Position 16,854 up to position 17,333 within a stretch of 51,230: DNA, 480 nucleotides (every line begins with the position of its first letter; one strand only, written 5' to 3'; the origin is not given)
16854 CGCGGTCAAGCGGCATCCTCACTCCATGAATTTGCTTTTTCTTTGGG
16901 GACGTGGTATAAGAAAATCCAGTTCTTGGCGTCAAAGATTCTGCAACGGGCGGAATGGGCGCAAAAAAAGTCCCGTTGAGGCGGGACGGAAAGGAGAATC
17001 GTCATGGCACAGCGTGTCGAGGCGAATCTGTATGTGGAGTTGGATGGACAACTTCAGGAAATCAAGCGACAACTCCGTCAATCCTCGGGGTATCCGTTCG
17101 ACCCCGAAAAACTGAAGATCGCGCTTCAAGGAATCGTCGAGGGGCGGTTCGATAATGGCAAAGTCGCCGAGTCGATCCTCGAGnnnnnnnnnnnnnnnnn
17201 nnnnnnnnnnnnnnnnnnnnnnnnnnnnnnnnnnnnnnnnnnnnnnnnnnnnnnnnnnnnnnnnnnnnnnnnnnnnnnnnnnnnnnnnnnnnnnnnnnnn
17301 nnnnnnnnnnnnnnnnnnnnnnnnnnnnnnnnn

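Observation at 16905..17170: Promoter, leader and N-terminal module of the DGR target is duplicated in front of an orphan winged-helix regulator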

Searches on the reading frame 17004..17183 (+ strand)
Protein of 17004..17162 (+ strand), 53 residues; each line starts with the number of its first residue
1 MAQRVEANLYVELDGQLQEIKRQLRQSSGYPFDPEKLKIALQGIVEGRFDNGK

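Call 13: find_homologous_proteins(query=A3, max_evalue=0.01)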
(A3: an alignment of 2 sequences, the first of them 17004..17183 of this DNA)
Query A3 (2 sequences): no candidate shares three 5-residue words with the query. No homologue found.

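Call 30: search_protein_representatives(alignment_id=A3)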
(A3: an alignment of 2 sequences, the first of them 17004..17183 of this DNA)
Query: 2 sequences, 60 profile positions. Proteins with E-value up to 0.001 (for the whole library): 398; up to 1e-10: 187; up to 1e-30: 1. The best 150 are listed.
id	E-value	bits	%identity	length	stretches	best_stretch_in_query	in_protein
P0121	3.3e-36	139.2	-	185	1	1-60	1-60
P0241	1.5e-24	101.8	-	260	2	13-52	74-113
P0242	5.0e-22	93.7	-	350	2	13-53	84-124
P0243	2.5e-20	88.3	-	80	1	1-58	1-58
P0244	4.8e-18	81.0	-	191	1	1-50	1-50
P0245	8.2e-18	80.2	-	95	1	1-55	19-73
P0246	9.2e-18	80.1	-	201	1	1-51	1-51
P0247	3.7e-17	78.1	-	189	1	1-51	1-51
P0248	4.2e-17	77.9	-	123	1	1-49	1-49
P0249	4.2e-17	77.9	-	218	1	1-55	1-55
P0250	4.5e-17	77.9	-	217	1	1-53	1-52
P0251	5.9e-17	77.5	-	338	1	1-51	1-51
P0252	1.1e-16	76.7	-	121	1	1-54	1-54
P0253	1.1e-16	76.6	-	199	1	1-52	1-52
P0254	1.3e-16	76.4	-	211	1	1-59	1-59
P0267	7.8e-16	73.9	-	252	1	1-51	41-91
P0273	2.1e-15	72.5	-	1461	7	14-40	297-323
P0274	2.3e-15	72.4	-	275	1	3-52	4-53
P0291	1.9e-14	69.5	-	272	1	1-52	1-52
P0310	8.5e-14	67.4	-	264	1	1-52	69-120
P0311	8.7e-14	67.3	-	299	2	12-41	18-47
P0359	2.8e-12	62.5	-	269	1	1-49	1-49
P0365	3.8e-12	62.1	-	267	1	5-53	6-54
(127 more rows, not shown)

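Call 40: find_related_loci(query=A5, collection=genome_contigs, flank=6000)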
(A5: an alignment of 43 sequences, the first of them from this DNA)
Query A5 (51 aa) in genome_contigs; peptide patterns used: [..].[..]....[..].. (x = any residue, [..] = any of these).
99 stretches matched a pattern; 58 encode a relative of the query (tblastn E <= 1e-3); 58 distinct loci.
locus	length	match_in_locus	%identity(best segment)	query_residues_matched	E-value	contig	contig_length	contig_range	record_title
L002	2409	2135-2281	69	1-49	5e-20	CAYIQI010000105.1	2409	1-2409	MAG TPA_asm: uncultured Candidatus Saccharibacteria bacterium isolate ERP119705_co24_335 genome assembly, contig: NODE_1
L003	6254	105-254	62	1-50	7e-19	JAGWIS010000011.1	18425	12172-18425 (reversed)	MAG: Patescibacteria group bacterium isolate REEB12 contig-150_3744, whole genome shotgun sequence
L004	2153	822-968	65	1-49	6e-19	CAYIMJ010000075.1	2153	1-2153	MAG TPA_asm: uncultured Candidatus Saccharibacteria bacterium isolate ERP119705_co25_280 genome assembly, contig: NODE_1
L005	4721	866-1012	65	1-49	1e-18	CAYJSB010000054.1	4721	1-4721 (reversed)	MAG TPA_asm: uncultured Candidatus Saccharibacteria bacterium isolate ERP125453_co1_310 genome assembly, contig: NODE_24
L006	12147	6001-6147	63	1-49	3e-18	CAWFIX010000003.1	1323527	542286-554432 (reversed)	MAG: Candidatus Uhrbacteria bacterium isolate MFD04716.bin.1.309 genome assembly, contig: contig_8561, whole genome shot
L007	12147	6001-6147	67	1-49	6e-18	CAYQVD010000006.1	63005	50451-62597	MAG TPA_asm: uncultured Bdellovibrionales bacterium isolate SRP191223_co1_93 genome assembly, contig: NODE_255_length_63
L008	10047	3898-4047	64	1-50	6e-18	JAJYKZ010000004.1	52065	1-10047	MAG: bacterium isolate DBS2-1.bin57 NODE_1034_length_52065_cov_2.527302, whole genome shotgun sequence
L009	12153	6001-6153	67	1-51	6e-18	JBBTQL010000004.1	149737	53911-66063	MAG: Patescibacteria group bacterium isolate H43-bin081_1 H43_bin081_1_000000000004, whole genome shotgun sequence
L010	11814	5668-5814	69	1-49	5e-18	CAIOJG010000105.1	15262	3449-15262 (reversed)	MAG: Candidatus Magasanikbacteria bacterium isolate AM_bin-3693 genome assembly, contig: bin-3693:105/190, whole genome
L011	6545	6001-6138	72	5-50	7e-18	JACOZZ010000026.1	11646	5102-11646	MAG: Candidatus Yanofskybacteria bacterium isolate NC_groundwater_218_Ag_S-0.1um_43_10 S4_GD2017_2_S1_scaffold_6759, who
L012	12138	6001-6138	67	5-50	2e-17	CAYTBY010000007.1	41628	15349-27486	MAG TPA_asm: uncultured Candidatus Saccharibacteria bacterium isolate SRP178908_co1_2 genome assembly, contig: NODE_482_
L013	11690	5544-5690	61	1-49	3e-17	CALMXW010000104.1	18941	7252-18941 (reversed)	MAG TPA_asm: uncultured bacterium isolate SRR6158310_bin.79_CONCOCT_v1.1_MAG genome assembly, contig: ERZ1749613.390, wh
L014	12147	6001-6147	63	1-49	3e-17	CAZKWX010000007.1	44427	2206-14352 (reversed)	MAG TPA_asm: uncultured Bdellovibrionales bacterium isolate SRP167671_co1_182 genome assembly, contig: NODE_920_length_4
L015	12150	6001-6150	58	1-50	4e-17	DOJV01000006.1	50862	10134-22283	MAG TPA_asm: Candidatus Uhrbacteria bacterium isolate UBA12432 contig_1533, whole genome shotgun sequence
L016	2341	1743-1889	63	1-49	5e-17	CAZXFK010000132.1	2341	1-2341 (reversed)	MAG TPA_asm: uncultured Gammaproteobacteria bacterium isolate SRP278314_co2_137 genome assembly, contig: NODE_74172_leng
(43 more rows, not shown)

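Call 41: search_solved_structures(query=A5, max_evalue=10, show_alignments=2)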
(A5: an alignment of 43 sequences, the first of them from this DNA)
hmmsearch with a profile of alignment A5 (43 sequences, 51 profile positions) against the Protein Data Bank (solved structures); distinct sequences matched with E-value up to 10: 6.
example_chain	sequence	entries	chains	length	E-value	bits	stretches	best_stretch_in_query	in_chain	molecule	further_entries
8a3k_UNK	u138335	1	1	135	0.055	16.6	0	7-25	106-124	sc-apCC-4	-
6xxz_A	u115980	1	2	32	0.16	15.2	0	12-24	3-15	2-EK-4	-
5hsz_A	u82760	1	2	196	0.51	13.5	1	8-49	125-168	Nucleoid occlusion factor SlmA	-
2npn_A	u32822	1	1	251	1.3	12.3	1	8-37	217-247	Putative cobalamin synthesis related protein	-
8a09_A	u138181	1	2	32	3.1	11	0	8-24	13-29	A hexameric barrel state of a de novo coiled-coil assembly: CC-Type2-(QgLaId)4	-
6xy1_A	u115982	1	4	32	9.8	9.4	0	8-23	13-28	4-KE-4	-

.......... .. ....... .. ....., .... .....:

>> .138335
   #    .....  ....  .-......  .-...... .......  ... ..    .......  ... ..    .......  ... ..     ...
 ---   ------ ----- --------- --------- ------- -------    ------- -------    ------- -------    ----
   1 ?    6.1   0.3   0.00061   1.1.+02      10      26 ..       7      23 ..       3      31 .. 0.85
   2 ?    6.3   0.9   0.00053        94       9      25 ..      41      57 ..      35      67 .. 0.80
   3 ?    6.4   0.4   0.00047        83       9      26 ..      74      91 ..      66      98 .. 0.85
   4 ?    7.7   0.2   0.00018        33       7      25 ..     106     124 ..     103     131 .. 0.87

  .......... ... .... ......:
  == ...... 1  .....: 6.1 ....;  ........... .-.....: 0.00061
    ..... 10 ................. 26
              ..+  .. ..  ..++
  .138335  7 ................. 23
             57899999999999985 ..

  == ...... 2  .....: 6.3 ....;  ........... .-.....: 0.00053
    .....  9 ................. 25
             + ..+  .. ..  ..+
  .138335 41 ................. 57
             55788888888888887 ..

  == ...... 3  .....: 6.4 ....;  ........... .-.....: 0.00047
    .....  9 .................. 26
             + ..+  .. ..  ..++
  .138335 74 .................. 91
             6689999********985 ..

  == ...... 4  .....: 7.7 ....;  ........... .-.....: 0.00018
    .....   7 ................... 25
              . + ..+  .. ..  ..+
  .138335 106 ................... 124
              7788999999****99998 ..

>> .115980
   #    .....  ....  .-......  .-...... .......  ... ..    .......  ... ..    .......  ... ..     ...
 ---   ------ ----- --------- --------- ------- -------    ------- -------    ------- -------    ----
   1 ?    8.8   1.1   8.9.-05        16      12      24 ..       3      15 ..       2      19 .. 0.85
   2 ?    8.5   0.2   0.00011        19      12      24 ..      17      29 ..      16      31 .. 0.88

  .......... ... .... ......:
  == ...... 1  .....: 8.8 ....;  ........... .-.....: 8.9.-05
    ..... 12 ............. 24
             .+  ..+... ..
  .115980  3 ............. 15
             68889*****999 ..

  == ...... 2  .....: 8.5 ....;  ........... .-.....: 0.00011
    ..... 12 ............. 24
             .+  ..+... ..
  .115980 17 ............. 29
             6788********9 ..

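Call 62: search_protein_families(library=pfam, proteins=[P0251, P0242, P0291, P0310, P0311, P0359, P0365, P0274, P0241, P0267], max_evalue=0.001)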
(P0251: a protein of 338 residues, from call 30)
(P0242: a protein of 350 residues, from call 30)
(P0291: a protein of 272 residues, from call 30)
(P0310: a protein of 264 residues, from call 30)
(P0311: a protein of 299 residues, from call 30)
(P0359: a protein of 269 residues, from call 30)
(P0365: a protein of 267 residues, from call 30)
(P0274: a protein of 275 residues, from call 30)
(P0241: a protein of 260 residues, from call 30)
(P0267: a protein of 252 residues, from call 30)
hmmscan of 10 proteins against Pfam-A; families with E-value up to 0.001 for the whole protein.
P0251 (338 aa): 0 families

P0242 (350 aa): 1 family
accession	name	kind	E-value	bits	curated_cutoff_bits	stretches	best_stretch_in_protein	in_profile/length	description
PF15285.11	BH3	-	0.00032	20.9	25.5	0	81-92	11-22/25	Beclin-1 BH3 domain, Bcl-2-interacting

P0291 (272 aa): 0 families

P0310 (264 aa): 0 families

P0311 (299 aa): 0 families

P0359 (269 aa): 0 families

P0365 (267 aa): 0 families

P0274 (275 aa): 0 families

P0241 (260 aa): 0 families

P0267 (252 aa): 0 families

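Call 78: search_protein_families(library=phrogs, proteins=[window:17004-17162:+], max_evalue=0.01)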
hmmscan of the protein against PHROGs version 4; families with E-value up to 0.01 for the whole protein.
window:17004-17162:+ (53 aa): 0 families

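Call 80: find_related_loci(query=A5, collection=viral_contigs, flank=5000)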
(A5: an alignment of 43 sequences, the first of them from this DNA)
Query A5 (51 aa) in viral_contigs; peptide patterns used: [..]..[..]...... (x = any residue, [..] = any of these).
8 stretches matched a pattern, but none encodes a relative of the query by tblastn (E <= 1e-3).
